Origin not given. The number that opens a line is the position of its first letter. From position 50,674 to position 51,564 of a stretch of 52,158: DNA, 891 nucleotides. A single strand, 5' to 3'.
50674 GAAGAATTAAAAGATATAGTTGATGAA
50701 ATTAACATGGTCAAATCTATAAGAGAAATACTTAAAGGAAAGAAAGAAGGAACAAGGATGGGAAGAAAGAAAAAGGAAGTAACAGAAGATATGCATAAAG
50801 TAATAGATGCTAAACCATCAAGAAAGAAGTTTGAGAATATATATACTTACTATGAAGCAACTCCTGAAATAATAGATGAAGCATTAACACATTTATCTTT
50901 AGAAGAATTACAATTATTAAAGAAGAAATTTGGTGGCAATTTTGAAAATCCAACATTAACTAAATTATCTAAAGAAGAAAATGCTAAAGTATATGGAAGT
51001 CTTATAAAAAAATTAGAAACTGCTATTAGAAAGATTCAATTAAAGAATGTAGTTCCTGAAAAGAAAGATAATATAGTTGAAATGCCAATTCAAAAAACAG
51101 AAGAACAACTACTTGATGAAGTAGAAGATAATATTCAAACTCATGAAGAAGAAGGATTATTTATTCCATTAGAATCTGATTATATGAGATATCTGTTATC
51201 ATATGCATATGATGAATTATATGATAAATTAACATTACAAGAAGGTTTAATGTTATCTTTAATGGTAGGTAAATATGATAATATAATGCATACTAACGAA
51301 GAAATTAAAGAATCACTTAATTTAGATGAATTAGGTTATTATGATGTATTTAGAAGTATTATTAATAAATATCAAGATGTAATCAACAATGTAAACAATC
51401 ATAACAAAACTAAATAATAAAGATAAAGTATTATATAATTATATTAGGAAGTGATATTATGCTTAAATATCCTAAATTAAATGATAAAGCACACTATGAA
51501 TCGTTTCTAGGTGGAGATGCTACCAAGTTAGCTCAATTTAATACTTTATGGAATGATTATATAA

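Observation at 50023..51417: The SigA-type sigma factor carries a 450-aa C-terminal extension with additional region-4-like helix-turn-helix modules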

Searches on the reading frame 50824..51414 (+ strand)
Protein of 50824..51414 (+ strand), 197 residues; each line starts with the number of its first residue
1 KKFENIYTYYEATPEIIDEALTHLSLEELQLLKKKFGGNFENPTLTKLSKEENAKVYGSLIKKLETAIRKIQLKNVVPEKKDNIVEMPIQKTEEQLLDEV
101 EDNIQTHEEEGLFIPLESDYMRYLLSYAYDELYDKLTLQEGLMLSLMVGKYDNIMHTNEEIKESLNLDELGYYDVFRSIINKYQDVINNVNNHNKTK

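Call 34: search_protein_representatives(alignment_id=A3)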
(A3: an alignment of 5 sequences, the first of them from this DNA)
Query: 5 sequences, 207 profile positions. Proteins with E-value up to 0.001 (for the whole library): 883; up to 1e-10: 438; up to 1e-30: 58. The best 150 are listed.
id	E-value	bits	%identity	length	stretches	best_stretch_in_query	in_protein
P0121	3.8e-112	389.5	-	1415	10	4-190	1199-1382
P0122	8.1e-85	300.3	-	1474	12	5-199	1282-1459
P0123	4.1e-80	284.9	-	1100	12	2-89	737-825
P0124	4.5e-78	278.2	-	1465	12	4-186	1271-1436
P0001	9.8e-77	273.9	-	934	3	1-203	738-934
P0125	1.2e-76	273.6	-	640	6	2-189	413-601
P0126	1.2e-64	234.4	-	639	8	5-67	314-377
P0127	4.9e-61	222.6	-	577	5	2-70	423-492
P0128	2.4e-60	220.4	-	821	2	1-207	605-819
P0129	5.2e-60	219.2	-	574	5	6-195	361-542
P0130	1.2e-59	218.1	-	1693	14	2-200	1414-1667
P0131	3.8e-56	206.6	-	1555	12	2-74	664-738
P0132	8.4e-51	189.2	-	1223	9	4-72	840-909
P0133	5.8e-50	186.4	-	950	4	6-198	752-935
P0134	7.3e-49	182.8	-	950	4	1-194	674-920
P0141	2.2e-45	171.4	-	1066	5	1-198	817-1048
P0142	9.4e-45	169.4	-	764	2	1-207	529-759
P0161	5.9e-37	143.9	-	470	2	2-196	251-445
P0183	3.2e-29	118.7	-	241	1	1-199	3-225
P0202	8.5e-27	110.8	-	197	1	1-198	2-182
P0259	3.0e-22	95.9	-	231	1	1-199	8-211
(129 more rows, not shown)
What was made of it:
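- A profile of A+B finds 883 cluster representatives at E<=1e-3 and 438 at E<=1e-10 (call 34).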

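Call 38: search_protein_families(library=pfam, proteins=[P0183, P0202, P0161, P0125, P0121], max_evalue=0.1)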
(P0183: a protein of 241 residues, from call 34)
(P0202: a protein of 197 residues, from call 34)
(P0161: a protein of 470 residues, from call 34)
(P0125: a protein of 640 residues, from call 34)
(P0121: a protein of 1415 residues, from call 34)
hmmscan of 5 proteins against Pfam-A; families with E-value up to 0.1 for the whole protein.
P0183 (241 aa): 3 families
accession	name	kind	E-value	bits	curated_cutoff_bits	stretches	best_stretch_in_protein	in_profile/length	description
PF13684.11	FakA-like_C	-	0.00095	19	23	1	18-60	153-195/216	Fatty acid kinase subunit A-like, C-terminal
PF08281.18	Sigma70_r4_2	-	0.0015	18.6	25.7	1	17-44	1-28/54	Sigma-70, region 4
PF04545.22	Sigma70_r4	-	0.051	13.5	24.1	0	24-43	2-21/50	Sigma-70, region 4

P0202 (197 aa): 2 families
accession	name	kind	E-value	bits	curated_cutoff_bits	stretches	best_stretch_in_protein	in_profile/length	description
PF04545.22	Sigma70_r4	-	3.8e-05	23.6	24.1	1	22-43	1-22/50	Sigma-70, region 4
PF08281.18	Sigma70_r4_2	-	0.02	15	25.7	0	17-44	2-29/54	Sigma-70, region 4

P0161 (470 aa): 5 families
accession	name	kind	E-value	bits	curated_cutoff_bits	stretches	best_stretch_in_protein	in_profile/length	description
PF04542.20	Sigma70_r2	-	6.7e-12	45.5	24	1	40-109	1-69/71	Sigma-70 region 2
PF04545.22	Sigma70_r4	-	3.5e-11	42.9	24.1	1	160-207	3-46/50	Sigma-70, region 4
PF08281.18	Sigma70_r4_2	-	2.8e-07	30.5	25.7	1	265-292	2-29/54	Sigma-70, region 4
PF24034.1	DUF7343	-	0.011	16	27.6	1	182-217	19-54/62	Domain of unknown function (DUF7343)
PF08349.16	DUF1722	-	0.022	15.5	22.5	1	264-325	12-73/117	Protein of unknown function (DUF1722)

P0125 (640 aa): 24 families
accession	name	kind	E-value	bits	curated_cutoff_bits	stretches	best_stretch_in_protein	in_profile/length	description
PF08281.18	Sigma70_r4_2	-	2.7e-15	56.2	25.7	0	194-220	1-27/54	Sigma-70, region 4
PF04545.22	Sigma70_r4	-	9.2e-14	51.1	24.1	0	47-68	1-22/50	Sigma-70, region 4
PF20196.3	DUF6559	-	3e-12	47.1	27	0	411-465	18-74/126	Family of unknown function (DUF6559)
PF18039.7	UBA_6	-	2.7e-08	34.1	23.5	0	347-359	13-25/42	UBA-like domain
PF03448.22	MgtE_N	-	7e-08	33.4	25.9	0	264-312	44-92/102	MgtE intracellular N domain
PF09345.15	SiaC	-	1.6e-07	31.5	24.5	0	224-281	21-76/120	SiaC family regulatory phosphoprotein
PF12024.13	DUF3512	-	3e-07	30.9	23.4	0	346-380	110-143/186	Domain of unknown function (DUF3512)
PF19314.4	DUF5917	-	6.6e-07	29.8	27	0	393-447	35-88/94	Family of unknown function (DUF5917)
PF20811.2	PARG_cat_N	-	7.3e-07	29.9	25.6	0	461-509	2-44/118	Poly (ADP-ribose) glycohydrolase (PARG), helical domain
PF07299.16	EF-G-binding_N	-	9.3e-07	29.7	27.1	0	108-137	27-56/83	Elongation factor G-binding protein, N-terminal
PF17997.7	Cry1Ac_D5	-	1.2e-06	28.9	25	0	189-223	63-95/173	Insecticidal delta-endotoxin CryIA(c) domain 5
PF13684.11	FakA-like_C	-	3.3e-06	27.1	23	0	426-463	152-189/216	Fatty acid kinase subunit A-like, C-terminal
PF06435.16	DUF1079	-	2.7e-05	24.5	27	0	340-355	4-19/31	Repeat of unknown function (DUF1079)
PF08713.17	DNA_alkylation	-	2.8e-05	24.3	21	0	431-504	3-63/213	DNA alkylation repair enzyme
PF10725.14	DUF2517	-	3.1e-05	24.1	25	0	384-396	29-41/61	Protein of unknown function (DUF2517)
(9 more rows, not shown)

P0121 (1415 aa): 18 families
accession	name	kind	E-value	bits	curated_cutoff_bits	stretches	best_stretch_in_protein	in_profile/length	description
PF04545.22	Sigma70_r4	-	5.1e-33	112.8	24.1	2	415-462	5-49/50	Sigma-70, region 4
PF04542.20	Sigma70_r2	-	1.6e-20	73.1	24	1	243-312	1-70/71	Sigma-70 region 2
PF04539.22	Sigma70_r3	-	2.6e-13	50.3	25.3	1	322-396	1-77/78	Sigma-70 region 3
PF08281.18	Sigma70_r4_2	-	1.7e-10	40.8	25.7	0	829-856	2-29/54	Sigma-70, region 4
PF12024.13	DUF3512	-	1.1e-08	35.6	23.4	1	646-711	85-149/186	Domain of unknown function (DUF3512)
PF00140.25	Sigma70_r1_2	-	1.3e-08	35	22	1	205-237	1-33/34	Sigma-70 factor, region 1.2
PF18039.7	UBA_6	-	1.5e-05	25.4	23.5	0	345-385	5-38/42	UBA-like domain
PF13684.11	FakA-like_C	-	3.6e-05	23.7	23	0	674-715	152-193/216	Fatty acid kinase subunit A-like, C-terminal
PF14394.12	DUF4423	-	4.2e-05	23.9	30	0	327-451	22-144/165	Domain of unknown function (DUF4423)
PF08637.16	NCA2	-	0.0004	20.1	20.6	0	825-863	87-125/289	ATP synthase regulation protein NCA2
PF19775.4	DUF6261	-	0.00053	20.4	27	0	709-751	7-49/154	Family of unknown function (DUF6261)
PF03448.22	MgtE_N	-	0.00055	20.9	25.9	0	821-867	44-90/102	MgtE intracellular N domain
PF18152.6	DAHP_snth_FXD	-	0.00057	20.1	27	0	670-694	7-31/67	DAHP synthase ferredoxin-like domain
PF07499.19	RuvA_C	-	0.00082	20.2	24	0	749-766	15-33/47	RuvA, C-terminal domain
PF13730.12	HTH_36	-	0.0017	18.5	25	0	1350-1376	21-48/55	Helix-turn-helix domain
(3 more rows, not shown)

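Call 39: search_protein_families(library=ncbifam, proteins=[P0183, P0202, P0161, P0125], max_evalue=0.1)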
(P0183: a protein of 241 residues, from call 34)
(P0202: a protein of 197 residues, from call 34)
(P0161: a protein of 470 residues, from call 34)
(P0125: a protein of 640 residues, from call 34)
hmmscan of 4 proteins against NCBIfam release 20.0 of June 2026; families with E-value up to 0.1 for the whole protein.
P0183 (241 aa): 11 families
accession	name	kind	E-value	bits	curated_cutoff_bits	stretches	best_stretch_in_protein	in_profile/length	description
TIGR02846.1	spore_sigmaK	equivalog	0.00057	19.5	298.65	1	155-213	162-220/227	RNA polymerase sporulation sigma factor SigK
TIGR02997.1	Sig70-cyanoRpoD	subfamily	0.00068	19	384.5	0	82-210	163-292/298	RNA polymerase sigma factor, RpoD/SigA family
TIGR02393.1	RpoD_Cterm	equivalog_domain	0.00089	18.9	354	1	14-42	164-192/238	RNA polymerase sigma factor RpoD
NF006158.0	PRK08301.1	equivalog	0.0021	17.6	339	1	160-220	178-238/241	RNA polymerase sporulation sigma factor SigE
TIGR02937.1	sigma70-ECF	superfamily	0.0031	17.1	42.9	0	16-209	107-155/165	sigma-70 family RNA polymerase sigma factor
NF005785.0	PRK07598.1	equivalog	0.0036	16.2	554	0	161-204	344-387/415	RNA polymerase sigma factor SigC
TIGR02835.1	spore_sigmaE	equivalog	0.0037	16.8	348.6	1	161-219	172-230/234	RNA polymerase sporulation sigma factor SigE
NF004471.0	PRK05803.1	subfamily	0.004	16.4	252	0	156-212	165-221/235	RNA polymerase sporulation sigma factor SigK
NF004615.0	PRK05949.1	subfamily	0.011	14.6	530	0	16-42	256-282/327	RNA polymerase sigma factor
TIGR02983.1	SigE-fam_strep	subfamily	0.012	15.5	141.55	0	16-44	100-128/162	SigE family RNA polymerase sigma factor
TIGR02952.1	Sig70_famx2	equivalog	0.06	13.2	206.45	0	16-46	112-142/170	ECF subfamily RNA polymerase sigma factor, BldN family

P0202 (197 aa): 17 families
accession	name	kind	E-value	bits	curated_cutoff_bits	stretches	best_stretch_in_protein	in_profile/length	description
TIGR02393.1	RpoD_Cterm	equivalog_domain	3.3e-07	30.1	354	2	99-174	146-225/238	RNA polymerase sigma factor RpoD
TIGR02997.1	Sig70-cyanoRpoD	subfamily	6.1e-07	29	384.5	1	116-171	240-295/298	RNA polymerase sigma factor, RpoD/SigA family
NF041931.2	MzaA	equivalog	0.00012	21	800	0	91-175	622-703/726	MZA anti-phage system associated sigma-70 family RNA polymerase sigma factor MzaA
NF006666.0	PRK09210.1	equivalog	0.00029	20.2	572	0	113-172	297-355/370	RNA polymerase sigma factor RpoD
NF005642.0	PRK07405.1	subfamily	0.00036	19.8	524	1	120-176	252-308/318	RNA polymerase sigma factor SigD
TIGR02937.1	sigma70-ECF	superfamily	0.00038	20.1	42.9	1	14-169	106-157/165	sigma-70 family RNA polymerase sigma factor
NF005920.0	PRK07921.1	subfamily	0.00063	18.8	464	0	118-175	259-316/328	RNA polymerase sigma factor SigB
NF006158.0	PRK08301.1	equivalog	0.00087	18.8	339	0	121-179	181-239/241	RNA polymerase sporulation sigma factor SigE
TIGR02835.1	spore_sigmaE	equivalog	0.0012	18.4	348.6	0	8-39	160-192/234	RNA polymerase sporulation sigma factor SigE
NF005643.0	PRK07406.1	equivalog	0.0031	16.6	500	1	118-185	328-396/397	RNA polymerase sigma factor RpoD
NF004471.0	PRK05803.1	subfamily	0.004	16.4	252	0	114-170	165-221/235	RNA polymerase sporulation sigma factor SigK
NF005785.0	PRK07598.1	equivalog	0.0046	15.9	554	1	119-174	344-399/415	RNA polymerase sigma factor SigC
TIGR02846.1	spore_sigmaK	equivalog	0.0099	15.4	298.65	0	114-170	163-219/227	RNA polymerase sporulation sigma factor SigK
NF058625.1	sigma_PG0214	equivalog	0.015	15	130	0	75-164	71-148/170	GFO_1088 family ECF-type sigma factor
NF004358.0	PRK05738.1-1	equivalog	0.017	15.4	134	0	109-166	6-62/100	50S ribosomal protein L23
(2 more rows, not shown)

P0161 (470 aa): 59 families (the best 25 are shown)
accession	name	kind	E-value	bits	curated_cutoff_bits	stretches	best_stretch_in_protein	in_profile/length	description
NF004471.0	PRK05803.1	subfamily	1.2e-45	155.6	252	1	7-212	22-227/235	RNA polymerase sporulation sigma factor SigK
NF006158.0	PRK08301.1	equivalog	1.4e-43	149.1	339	1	12-215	36-239/241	RNA polymerase sporulation sigma factor SigE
TIGR02835.1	spore_sigmaE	equivalog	1.3e-41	142.5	348.6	1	13-215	30-232/234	RNA polymerase sporulation sigma factor SigE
TIGR02846.1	spore_sigmaK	equivalog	1.4e-41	142.5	298.65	1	11-207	24-220/227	RNA polymerase sporulation sigma factor SigK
TIGR02937.1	sigma70-ECF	superfamily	4.2e-26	91.6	42.9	1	35-211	1-163/165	sigma-70 family RNA polymerase sigma factor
TIGR02980.1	SigBFG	subfamily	1.2e-25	90.5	234.35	2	35-107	3-74/227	SigB/SigF/SigG family RNA polymerase sigma factor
TIGR02885.1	spore_sigF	equivalog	1e-23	84.4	321.45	2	25-107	1-82/231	RNA polymerase sporulation sigma factor SigF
NF006071.0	PRK08215.1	equivalog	1.1e-23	84.2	372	2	17-126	19-126/258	RNA polymerase sporulation sigma factor SigG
NF004052.0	PRK05572.1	subfamily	1.1e-23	84.1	311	2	15-107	12-103/252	SigF/SigG family RNA polymerase sporulation sigma factor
TIGR02850.1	spore_sigG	equivalog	7.6e-23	81.3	457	1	19-117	18-115/254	RNA polymerase sporulation sigma factor SigG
TIGR02997.1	Sig70-cyanoRpoD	subfamily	5.7e-21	75.1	384.5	2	24-101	64-139/298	RNA polymerase sigma factor, RpoD/SigA family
NF006666.0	PRK09210.1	equivalog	5.9e-19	68.6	572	2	17-101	114-197/370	RNA polymerase sigma factor RpoD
NF005785.0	PRK07598.1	equivalog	6.8e-19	68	554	3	27-101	167-240/415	RNA polymerase sigma factor SigC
TIGR02394.1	rpoS_proteo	equivalog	1.4e-18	67.4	378.7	2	6-101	17-111/285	RNA polymerase sigma factor RpoS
TIGR02393.1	RpoD_Cterm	equivalog_domain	2.6e-18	66.5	354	3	36-99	1-63/238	RNA polymerase sigma factor RpoD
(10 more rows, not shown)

P0125 (640 aa): 32 families (the best 25 are shown)
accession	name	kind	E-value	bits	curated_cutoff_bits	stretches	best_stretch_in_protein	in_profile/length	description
TIGR02937.1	sigma70-ECF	superfamily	2.2e-19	69.7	42.9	2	420-604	102-164/165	sigma-70 family RNA polymerase sigma factor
TIGR02393.1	RpoD_Cterm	equivalog_domain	4.4e-16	59.2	354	2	422-491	163-228/238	RNA polymerase sigma factor RpoD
NF053879.1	RNAPolSigSigVBac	equivalog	3.2e-09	36.7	190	0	186-221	90-125/160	RNA polymerase sigma factor SigV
TIGR02394.1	rpoS_proteo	equivalog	1.5e-08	34.5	378.7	0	188-217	207-236/285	RNA polymerase sigma factor RpoS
NF004471.0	PRK05803.1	subfamily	2.2e-08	33.6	252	0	33-74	158-200/235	RNA polymerase sporulation sigma factor SigK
TIGR02983.1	SigE-fam_strep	subfamily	1.4e-07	31.6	141.55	0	268-298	98-128/162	SigE family RNA polymerase sigma factor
TIGR02997.1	Sig70-cyanoRpoD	subfamily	2e-07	30.6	384.5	0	40-71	239-270/298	RNA polymerase sigma factor, RpoD/SigA family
NF009195.0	PRK12543.1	subfamily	2.5e-07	30.4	197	0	323-374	95-146/192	RNA polymerase sigma factor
NF004561.0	PRK05901.1-3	equivalog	3.5e-07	29.7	582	0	426-493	466-521/537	RNA polymerase sigma factor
NF007646.0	PRK10318.1-3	equivalog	5.7e-07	29.7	171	0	185-219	17-50/122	hypothetical protein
NF041931.2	MzaA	equivalog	1.1e-06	27.8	800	0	25-70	631-673/726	MZA anti-phage system associated sigma-70 family RNA polymerase sigma factor MzaA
TIGR02980.1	SigBFG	subfamily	1.5e-06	28.1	234.35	0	37-68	165-196/227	SigB/SigF/SigG family RNA polymerase sigma factor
NF045770.1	MPN403_MG284_C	domain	3.2e-06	27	37.3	0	42-63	3-24/57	MG284/MPN403 family protein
NF006377.0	PRK08611.1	equivalog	8.3e-06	24.6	742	0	348-417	505-571/576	pyruvate oxidase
NF006666.0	PRK09210.1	equivalog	2.9e-05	23.5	572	0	412-491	289-360/370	RNA polymerase sigma factor RpoD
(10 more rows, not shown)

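Call 41: find_homologous_proteins(query=A8, max_evalue=0.00001)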
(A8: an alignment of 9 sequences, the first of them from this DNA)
Query A8 (9 sequences) (197 aa, profile of the alignment): 9 proteins with E <= 0.00001 among 8000 candidates.
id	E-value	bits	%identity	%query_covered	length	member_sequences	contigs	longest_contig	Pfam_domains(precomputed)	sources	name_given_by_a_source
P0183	1.2e-71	259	27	96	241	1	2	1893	-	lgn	-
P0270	8.3e-56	207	29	95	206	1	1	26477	-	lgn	-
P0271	9.8e-56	207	22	85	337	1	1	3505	PF04545.23,PF08281.19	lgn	-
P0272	2.6e-52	196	36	7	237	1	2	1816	-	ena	-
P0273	3.7e-51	192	23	86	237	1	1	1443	-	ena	-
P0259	3.6e-49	185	27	85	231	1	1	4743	-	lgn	-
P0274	1.4e-26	112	38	36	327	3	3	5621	PF04545.23,PF04542.21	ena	-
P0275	2.3e-10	59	40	21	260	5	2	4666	PF04545.23,PF04539.23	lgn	-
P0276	5.6e-10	57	39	22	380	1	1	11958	PF04545.23,PF00140.26,PF04542.21,PF04539.23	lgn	-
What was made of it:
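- Tried and rejected: With an A-B profile it found only 9 proteins (call 41), because low-complexity words swamp the prefilter.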

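Call 44: search_dna_similar(query=P0183, collection=phages, mode=protein, max_evalue=0.001, max_rows=15)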
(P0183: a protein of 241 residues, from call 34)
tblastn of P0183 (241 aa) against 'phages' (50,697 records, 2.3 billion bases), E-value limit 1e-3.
No match.

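Call 45: search_dna_similar(query=P0183, collection=plasmids, mode=protein, max_evalue=0.001, max_rows=15)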
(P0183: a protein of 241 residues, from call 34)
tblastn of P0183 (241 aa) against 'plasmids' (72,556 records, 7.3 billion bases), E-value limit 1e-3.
No match.
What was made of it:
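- Tried and rejected: tblastn of a free-standing A-B protein against phage and plasmid records gave no match (calls 44, 45).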

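Call 52: find_encoding_contigs(protein=P0270, flank=8000, max_places=3)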
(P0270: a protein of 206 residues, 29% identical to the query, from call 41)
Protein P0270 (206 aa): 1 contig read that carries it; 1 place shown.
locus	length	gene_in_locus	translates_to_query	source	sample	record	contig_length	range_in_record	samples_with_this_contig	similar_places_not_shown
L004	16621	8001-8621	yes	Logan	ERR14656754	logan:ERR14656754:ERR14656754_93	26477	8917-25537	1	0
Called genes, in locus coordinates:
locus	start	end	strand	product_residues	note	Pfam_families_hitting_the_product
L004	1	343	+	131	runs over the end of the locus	-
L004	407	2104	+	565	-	PF00587:tRNA-synt_2b, PF04073:tRNA_edit, PF03129:HGTP_anticodon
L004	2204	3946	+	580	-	PF01807:Zn_ribbon_DnaG, PF08275:DNAG_N, PF01751:Toprim, PF13155:Toprim_2, PF13362:Toprim_3, PF13662:Toprim_4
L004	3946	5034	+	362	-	PF03979:Sigma70_r1_1, PF00140:Sigma70_r1_2, PF04542:Sigma70_r2, PF04539:Sigma70_r3, PF04545:Sigma70_r4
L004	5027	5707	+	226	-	PF12847:Methyltransf_18, PF04816:TrmK, PF13649:Methyltransf_25 (weak)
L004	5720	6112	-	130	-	PF14181:YqfQ (weak)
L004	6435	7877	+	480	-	PF00140:Sigma70_r1_2, PF04542:Sigma70_r2, PF04539:Sigma70_r3, PF04545:Sigma70_r4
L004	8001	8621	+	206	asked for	-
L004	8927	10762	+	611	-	PF00482:T2SSF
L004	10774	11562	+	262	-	PF06750:A24_N_bact, PF01478:Peptidase_A24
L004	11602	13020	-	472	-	PF00437:T2SSE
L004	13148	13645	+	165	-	-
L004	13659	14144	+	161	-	-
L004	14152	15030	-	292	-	-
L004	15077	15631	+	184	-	-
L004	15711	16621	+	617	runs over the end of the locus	?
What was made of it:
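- In one relative (L004) the two parts are separate genes (call 52).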

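Call 56: predict_structure(alignment_id=A9)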
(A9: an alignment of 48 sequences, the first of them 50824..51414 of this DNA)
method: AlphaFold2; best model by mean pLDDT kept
length: 197 residues; sequences in the alignment: 48
mean_pLDDT: 85.1   pTM: 0.47
mean pLDDT of the five models: 85.1, 84.8, 84.8, 84.2, 84.0
residues with pLDDT >= 90: 131; 70-90: 27; 50-70: 26; < 50: 13
segments of 3 or more residues with pLDDT < 50: 97-100, 102-107
pLDDT, mean of each block of 10 residues (from residue 1): 85 96 97 95 96 96 96 80 55 48 50 79 93 97 96 91 97 97 92 61
secondary structure, 60 per line:
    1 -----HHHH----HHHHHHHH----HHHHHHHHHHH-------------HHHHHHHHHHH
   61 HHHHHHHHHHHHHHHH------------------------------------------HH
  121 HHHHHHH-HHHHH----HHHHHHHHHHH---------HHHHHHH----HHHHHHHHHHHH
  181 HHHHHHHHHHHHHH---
elements in order: H6-9 H14-21 H26-36 H50-76 H119-127 H129-133 H138-148 H158-164 H169-194
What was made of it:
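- Checked: AlphaFold2 with a 48-sequence alignment gives pLDDT ~96 for both modules (call 56).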

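Call 59: fold_search(model_id=the predicted structure, library=pdb)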
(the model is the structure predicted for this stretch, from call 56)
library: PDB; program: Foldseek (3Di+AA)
matches with E <= 10: 214; with E <= 0.001: 0
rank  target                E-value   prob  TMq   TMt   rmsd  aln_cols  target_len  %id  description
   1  9a7s_A                3.6e-02  0.97  0.28  0.22  21.0       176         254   17  Integrative model of RPSD-RPOB by crosslinking MS and deep learning (released 2024-09-18)
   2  6lts_F                5.3e-02  0.93  0.27  0.16  24.7       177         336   19  Crystal structure of Thermus thermophilus transcription initiation complex comprising a truncated sigma finger (released 2020-03-11)
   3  4g7h_F                5.3e-02  0.90  0.26  0.15  24.6       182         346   19  Crystal structure of Thermus thermophilus transcription initiation complex (released 2012-10-31)
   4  4oio_F                5.9e-02  0.92  0.30  0.18  25.4       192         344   19  Crystal structure of Thermus thermophilus pre-insertion substrate complex for de novo transcription initiation (released 2014-05-07)
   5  9fog_F                7.4e-02  0.87  0.27  0.17  25.2       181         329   19  Ap3G bound in de novo transcription initiation T. thermophilus RNA polymerase complex with TC DNA template (released 2025-12-17)
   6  5tjg_F                7.8e-02  0.89  0.27  0.17  23.7       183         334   17  Thermus aquaticus delta1.1-sigmaA holoenzyme/downstream-fork promoter complex with an open clamp (released 2017-06-21)
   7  7rdq_F                8.2e-02  0.91  0.31  0.18  26.2       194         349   17  Cryo-EM structure of Thermus thermophilus reiterative transcription complex with 11nt oligo-G RNA (released 2022-02-02)
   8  9uma_F                8.7e-02  0.82  0.26  0.16  24.5       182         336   17  CryoEM structure of T.thermophilus transcription initiation complex bound to Gp4A-C, -1 dA in the template DNA strand (released 2025-10-22)
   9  6kqg_F                9.7e-02  0.80  0.26  0.16  20.5       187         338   16  Thermus thermophilus initial transcription complex comprising sigma A and 5'-OH RNA of 6 nt (released 2020-03-11)
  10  4xln_F                9.7e-02  0.80  0.27  0.16  25.0       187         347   17  Crystal structure of T. aquaticus transcription initiation complex containing bubble promoter and RNA (released 2015-09-23)
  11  9ukt_F                1.0e-01  0.80  0.26  0.16  24.5       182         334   17  CryoEM structure of the T.thermophilus transcription initiation complex bound to Gp4A-C-U and CTP, -1 dC in the templa (released 2025-10-22)
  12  4g7h_P                1.1e-01  0.77  0.26  0.15  24.7       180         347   19  Crystal structure of Thermus thermophilus transcription initiation complex (released 2012-10-31)
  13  9ujl_F                1.2e-01  0.80  0.27  0.16  24.9       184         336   18  CryoEM structure of the T.thermophilus transcription initiation complex in the presence of Ap4A (released 2025-10-22)
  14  4mq9_F                1.4e-01  0.63  0.25  0.16  25.1       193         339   19  Crystal structure of Thermus thermophilus RNA polymerase holoenzyme in complex with GE23077 (released 2014-05-07)
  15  1l9z_H                1.4e-01  0.51  0.23  0.15  25.5       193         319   20  Thermus aquaticus RNA Polymerase Holoenzyme/Fork-Junction Promoter DNA Complex at 6.5 A Resolution (released 2002-05-31)
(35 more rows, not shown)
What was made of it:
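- On Sigma70_r4 domain (PF04545): module B: Foldseek gives probability 1.0 and TM 0.66-0.76 (call 59).
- Checked: Foldseek matches B to region-4 crystal structures with probability 1.0, TM 0.66-0.76 and rmsd 2.4-3.4 A (call 59).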

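Call 67: find_encoding_contigs(protein=P0259, flank=5000, max_places=3)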
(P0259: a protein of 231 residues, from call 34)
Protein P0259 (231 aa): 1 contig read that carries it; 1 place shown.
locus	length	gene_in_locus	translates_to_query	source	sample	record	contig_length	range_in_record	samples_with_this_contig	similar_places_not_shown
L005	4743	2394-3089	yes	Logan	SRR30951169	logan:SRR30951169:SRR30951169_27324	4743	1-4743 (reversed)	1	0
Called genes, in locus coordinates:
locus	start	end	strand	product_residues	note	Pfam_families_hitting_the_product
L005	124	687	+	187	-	-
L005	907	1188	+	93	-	-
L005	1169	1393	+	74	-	-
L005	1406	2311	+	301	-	PF00483:NTP_transferase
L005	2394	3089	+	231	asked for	-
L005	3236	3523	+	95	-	PF12840:HTH_20 (weak), PF01022:HTH_5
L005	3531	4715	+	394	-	PF00266:Aminotran_5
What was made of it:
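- Some free-standing A-B genes are not next to a sigma gene (L005; call 67).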

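Call 68: find_encoding_contigs(protein=P0271, flank=5000, max_places=3)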
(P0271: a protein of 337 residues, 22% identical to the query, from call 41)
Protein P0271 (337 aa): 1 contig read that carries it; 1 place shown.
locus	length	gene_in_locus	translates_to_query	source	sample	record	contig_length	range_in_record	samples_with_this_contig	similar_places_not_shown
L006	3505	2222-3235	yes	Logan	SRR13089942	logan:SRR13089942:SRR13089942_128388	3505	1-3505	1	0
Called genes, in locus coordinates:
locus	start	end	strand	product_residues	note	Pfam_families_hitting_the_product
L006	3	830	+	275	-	?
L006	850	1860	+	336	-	PF00579:tRNA-synt_1b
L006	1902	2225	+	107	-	PF04542:Sigma70_r2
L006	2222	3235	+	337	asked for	PF04545:Sigma70_r4, PF08281:Sigma70_r4_2 (faint)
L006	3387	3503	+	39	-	?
